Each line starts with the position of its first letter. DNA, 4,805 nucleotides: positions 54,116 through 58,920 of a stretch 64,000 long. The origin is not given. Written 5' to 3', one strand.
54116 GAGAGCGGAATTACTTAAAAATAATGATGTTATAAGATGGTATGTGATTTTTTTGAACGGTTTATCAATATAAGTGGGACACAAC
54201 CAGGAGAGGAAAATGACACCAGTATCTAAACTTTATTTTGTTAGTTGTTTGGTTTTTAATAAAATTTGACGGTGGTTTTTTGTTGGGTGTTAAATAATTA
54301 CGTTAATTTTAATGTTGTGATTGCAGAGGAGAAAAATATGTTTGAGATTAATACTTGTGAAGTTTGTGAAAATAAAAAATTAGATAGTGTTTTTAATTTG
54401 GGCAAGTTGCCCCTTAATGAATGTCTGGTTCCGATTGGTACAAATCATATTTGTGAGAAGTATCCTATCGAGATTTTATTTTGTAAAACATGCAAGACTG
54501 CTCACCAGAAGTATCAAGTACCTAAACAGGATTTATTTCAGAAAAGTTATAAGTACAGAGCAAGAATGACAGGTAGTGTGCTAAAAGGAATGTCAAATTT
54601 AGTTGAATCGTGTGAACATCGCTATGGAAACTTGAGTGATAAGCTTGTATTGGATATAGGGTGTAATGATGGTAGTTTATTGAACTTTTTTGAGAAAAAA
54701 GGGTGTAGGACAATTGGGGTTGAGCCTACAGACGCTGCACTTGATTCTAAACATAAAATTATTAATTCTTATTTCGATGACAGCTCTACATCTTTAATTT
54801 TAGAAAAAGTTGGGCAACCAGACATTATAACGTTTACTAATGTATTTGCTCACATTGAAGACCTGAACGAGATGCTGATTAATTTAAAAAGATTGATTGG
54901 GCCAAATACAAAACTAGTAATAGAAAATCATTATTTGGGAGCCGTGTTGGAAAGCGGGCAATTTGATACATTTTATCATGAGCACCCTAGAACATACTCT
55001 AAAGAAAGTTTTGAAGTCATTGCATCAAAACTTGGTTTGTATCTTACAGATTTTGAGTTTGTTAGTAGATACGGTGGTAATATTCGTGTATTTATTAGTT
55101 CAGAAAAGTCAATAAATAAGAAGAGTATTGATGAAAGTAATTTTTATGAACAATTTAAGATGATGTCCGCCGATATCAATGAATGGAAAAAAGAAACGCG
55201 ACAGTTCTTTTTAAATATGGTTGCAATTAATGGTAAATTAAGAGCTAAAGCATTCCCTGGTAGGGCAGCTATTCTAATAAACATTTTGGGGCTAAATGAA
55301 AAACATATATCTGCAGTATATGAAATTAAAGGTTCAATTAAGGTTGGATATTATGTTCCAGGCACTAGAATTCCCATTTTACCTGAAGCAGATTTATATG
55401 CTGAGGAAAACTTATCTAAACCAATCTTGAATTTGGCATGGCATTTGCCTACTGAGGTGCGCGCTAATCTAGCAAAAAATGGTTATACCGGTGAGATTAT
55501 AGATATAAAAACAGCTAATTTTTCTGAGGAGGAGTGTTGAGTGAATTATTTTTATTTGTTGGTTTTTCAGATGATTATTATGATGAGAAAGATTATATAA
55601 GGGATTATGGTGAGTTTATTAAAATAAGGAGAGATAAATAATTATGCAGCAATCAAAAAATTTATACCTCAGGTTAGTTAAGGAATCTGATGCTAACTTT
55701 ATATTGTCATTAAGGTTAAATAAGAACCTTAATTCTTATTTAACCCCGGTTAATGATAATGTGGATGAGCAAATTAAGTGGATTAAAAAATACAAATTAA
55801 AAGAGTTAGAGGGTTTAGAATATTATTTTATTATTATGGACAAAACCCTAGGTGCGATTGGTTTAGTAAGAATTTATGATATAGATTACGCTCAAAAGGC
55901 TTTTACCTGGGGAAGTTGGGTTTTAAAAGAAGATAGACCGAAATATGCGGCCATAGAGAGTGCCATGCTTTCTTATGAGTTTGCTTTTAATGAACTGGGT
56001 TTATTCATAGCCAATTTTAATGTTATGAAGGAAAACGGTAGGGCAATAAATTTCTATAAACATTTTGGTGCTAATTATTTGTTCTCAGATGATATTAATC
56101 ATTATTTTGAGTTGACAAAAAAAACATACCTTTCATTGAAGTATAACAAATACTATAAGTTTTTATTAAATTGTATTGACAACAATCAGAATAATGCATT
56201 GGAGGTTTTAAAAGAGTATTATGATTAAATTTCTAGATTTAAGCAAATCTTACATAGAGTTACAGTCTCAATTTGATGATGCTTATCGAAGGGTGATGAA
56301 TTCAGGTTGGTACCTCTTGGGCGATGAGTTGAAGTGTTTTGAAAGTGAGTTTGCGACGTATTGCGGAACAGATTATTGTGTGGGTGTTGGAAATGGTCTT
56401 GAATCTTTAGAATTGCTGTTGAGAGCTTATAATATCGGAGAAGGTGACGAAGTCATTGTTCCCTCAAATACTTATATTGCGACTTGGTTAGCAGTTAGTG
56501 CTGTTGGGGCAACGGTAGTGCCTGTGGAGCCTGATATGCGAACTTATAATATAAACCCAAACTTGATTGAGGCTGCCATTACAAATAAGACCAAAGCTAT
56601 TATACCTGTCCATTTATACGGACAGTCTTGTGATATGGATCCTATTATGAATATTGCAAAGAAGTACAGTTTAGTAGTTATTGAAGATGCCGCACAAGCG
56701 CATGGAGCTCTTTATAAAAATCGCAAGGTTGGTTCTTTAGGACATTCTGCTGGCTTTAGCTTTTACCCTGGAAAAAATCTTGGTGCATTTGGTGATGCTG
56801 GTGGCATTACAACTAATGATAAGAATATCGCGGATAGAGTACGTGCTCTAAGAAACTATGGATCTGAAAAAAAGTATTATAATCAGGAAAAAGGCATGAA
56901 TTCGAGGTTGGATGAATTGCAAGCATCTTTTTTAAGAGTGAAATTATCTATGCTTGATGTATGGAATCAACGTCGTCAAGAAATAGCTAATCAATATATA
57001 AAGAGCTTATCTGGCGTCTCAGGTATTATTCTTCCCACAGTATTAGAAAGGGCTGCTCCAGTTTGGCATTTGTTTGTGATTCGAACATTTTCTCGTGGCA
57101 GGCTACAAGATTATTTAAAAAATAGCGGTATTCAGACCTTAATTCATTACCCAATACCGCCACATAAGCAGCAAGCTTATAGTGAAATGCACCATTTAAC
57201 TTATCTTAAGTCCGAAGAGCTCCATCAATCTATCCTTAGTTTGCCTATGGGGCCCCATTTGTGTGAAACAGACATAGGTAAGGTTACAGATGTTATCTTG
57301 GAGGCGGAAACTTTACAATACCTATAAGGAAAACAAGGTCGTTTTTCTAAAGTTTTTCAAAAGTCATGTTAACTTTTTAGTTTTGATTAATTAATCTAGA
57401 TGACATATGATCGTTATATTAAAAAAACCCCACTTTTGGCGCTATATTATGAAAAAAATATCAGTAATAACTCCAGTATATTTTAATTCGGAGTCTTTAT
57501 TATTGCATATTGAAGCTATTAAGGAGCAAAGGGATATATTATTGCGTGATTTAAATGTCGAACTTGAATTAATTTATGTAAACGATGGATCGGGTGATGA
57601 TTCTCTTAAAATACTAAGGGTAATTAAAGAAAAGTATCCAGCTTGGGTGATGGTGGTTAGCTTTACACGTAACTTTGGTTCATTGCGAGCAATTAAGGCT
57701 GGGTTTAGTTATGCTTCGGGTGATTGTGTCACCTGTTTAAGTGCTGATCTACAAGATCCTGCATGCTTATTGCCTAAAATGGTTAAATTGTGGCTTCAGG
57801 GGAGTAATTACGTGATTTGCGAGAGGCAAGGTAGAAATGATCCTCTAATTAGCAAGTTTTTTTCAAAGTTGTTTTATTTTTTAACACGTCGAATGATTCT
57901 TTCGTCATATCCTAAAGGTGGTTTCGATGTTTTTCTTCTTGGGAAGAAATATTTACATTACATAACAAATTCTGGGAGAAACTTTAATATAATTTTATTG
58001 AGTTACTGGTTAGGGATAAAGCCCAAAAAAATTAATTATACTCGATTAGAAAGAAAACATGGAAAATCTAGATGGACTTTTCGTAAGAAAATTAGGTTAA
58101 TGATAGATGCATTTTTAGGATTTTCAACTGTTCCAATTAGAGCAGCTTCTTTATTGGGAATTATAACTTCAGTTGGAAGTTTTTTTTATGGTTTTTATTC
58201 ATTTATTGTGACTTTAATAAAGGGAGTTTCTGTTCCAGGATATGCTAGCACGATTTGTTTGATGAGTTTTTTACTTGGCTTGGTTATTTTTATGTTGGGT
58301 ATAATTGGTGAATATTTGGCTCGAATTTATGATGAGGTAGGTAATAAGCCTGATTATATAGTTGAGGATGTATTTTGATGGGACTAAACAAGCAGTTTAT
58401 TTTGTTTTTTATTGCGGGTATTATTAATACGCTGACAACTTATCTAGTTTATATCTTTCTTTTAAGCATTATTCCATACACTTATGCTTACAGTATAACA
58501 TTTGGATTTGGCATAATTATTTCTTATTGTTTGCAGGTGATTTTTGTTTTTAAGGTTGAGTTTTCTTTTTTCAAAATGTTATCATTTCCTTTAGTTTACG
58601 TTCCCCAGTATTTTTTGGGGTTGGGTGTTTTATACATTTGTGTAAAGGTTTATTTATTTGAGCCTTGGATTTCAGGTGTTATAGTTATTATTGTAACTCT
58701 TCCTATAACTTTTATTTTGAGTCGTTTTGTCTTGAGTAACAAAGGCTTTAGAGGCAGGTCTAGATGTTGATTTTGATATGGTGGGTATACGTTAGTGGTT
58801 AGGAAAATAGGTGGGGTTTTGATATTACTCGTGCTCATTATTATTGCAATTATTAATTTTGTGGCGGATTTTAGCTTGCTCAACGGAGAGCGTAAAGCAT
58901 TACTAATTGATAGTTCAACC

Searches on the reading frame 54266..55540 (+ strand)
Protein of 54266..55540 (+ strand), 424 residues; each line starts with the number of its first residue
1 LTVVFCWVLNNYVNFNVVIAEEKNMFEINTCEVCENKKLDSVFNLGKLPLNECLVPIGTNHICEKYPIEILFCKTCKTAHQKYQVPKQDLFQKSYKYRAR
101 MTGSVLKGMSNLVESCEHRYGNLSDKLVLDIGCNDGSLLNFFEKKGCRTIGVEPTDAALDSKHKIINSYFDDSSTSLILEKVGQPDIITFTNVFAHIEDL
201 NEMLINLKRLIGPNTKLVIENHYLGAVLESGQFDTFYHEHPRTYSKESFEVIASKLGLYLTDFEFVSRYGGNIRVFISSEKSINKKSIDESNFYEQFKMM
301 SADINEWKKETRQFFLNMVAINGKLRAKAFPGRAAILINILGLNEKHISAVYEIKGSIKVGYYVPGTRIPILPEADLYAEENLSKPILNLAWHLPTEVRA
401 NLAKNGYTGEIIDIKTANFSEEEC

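Call 29: search_protein_families(library=pfam, proteins=[window:54266-55540:+], max_evalue=0.001)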
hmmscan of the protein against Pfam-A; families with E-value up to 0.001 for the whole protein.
window:54266-55540:+ (424 aa): 7 families
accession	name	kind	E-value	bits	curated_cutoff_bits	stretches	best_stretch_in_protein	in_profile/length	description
PF13489.12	Methyltransf_23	-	4.2e-17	62.8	27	1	122-260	20-161/164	Methyltransferase domain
PF08484.17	Methyltransf_14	-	1.8e-12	47.8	23.5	1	285-404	34-147/160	C-methyltransferase C-terminal domain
PF08242.18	Methyltransf_12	-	7.8e-10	39.8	30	1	129-216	1-97/98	Methyltransferase domain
PF08421.16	Methyltransf_13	-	2.3e-09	37.7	31.3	1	31-91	1-62/62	Putative zinc binding domain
PF08241.18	Methyltransf_11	-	2.4e-06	28.5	21.2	1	129-219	1-95/95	Methyltransferase domain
PF13847.12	Methyltransf_31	-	2.5e-05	24.5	27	1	125-224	4-115/145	Methyltransferase domain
PF13649.12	Methyltransf_25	-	0.00021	22.4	27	1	128-213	1-95/97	Methyltransferase domain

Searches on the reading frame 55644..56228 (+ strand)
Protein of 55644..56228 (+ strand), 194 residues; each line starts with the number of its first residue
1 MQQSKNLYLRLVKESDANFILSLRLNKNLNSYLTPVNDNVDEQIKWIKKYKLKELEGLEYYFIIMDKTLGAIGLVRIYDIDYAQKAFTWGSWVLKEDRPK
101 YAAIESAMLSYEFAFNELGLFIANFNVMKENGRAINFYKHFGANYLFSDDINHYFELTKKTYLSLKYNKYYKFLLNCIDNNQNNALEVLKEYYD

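Call 29: search_protein_families(library=pfam, proteins=[window:55644-56228:+], max_evalue=0.001)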
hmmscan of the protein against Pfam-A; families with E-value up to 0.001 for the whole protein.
window:55644-56228:+ (194 aa): 2 families
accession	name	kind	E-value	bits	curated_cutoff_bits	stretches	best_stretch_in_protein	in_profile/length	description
PF13302.13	Acetyltransf_3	-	8.7e-12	46.4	25.4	1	7-143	2-137/138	Acetyltransferase (GNAT) domain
PF13420.13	Acetyltransf_4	-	2.3e-06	28.2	24.3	1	9-142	1-133/155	Acetyltransferase (GNAT) domain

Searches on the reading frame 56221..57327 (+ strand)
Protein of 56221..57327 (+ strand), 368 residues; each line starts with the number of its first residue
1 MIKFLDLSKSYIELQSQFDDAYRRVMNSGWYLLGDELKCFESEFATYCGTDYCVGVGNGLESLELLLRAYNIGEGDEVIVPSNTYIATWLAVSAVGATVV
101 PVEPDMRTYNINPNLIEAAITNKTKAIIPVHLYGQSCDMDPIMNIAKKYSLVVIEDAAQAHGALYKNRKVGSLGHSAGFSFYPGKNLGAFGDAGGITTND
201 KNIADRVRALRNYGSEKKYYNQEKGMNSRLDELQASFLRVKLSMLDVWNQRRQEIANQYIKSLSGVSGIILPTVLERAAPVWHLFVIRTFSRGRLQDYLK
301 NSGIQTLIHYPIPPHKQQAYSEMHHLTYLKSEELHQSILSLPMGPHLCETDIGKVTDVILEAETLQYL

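Call 29: search_protein_families(library=pfam, proteins=[window:56221-57327:+], max_evalue=0.001)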
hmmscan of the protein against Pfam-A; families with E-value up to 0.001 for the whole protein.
window:56221-57327:+ (368 aa): 2 families
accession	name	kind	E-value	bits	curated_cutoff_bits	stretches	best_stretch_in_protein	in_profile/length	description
PF01041.23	DegT_DnrJ_EryC1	-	8.5e-112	374.4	19.8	1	16-358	5-358/360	DegT/DnrJ/EryC1/StrS aminotransferase family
PF00266.25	Aminotran_5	-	0.00011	21.7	21.5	1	59-162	70-181/371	Aminotransferase class-V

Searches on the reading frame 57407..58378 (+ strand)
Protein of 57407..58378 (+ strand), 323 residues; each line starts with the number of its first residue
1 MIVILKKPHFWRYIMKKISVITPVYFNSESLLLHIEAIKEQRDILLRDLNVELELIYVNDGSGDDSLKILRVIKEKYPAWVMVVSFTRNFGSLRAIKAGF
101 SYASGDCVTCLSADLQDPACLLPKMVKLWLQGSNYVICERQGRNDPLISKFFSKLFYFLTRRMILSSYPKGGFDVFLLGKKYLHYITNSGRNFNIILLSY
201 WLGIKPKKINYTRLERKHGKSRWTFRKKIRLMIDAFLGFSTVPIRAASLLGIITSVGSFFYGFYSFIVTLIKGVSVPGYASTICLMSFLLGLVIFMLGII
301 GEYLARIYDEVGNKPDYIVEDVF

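Call 29: search_protein_families(library=pfam, proteins=[window:57407-58378:+], max_evalue=0.001)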
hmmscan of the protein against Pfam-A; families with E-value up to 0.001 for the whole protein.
window:57407-58378:+ (323 aa): 1 family
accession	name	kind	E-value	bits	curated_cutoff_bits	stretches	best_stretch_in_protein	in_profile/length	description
PF00535.33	Glycos_transf_2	-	5.1e-19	69.2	23.3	1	19-155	1-130/168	Glycosyl transferase family 2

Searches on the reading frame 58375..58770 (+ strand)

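Call 29: search_protein_families(library=pfam, proteins=[window:58375-58770:+], max_evalue=0.001)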
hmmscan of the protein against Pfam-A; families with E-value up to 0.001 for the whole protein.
window:58375-58770:+ (131 aa): 1 family
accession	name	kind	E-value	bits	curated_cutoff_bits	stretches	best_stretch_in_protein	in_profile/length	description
PF04138.20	GtrA_DPMS_TM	-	1.1e-14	55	26.1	1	11-119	2-115/117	GtrA/DPMS, transmembrane domain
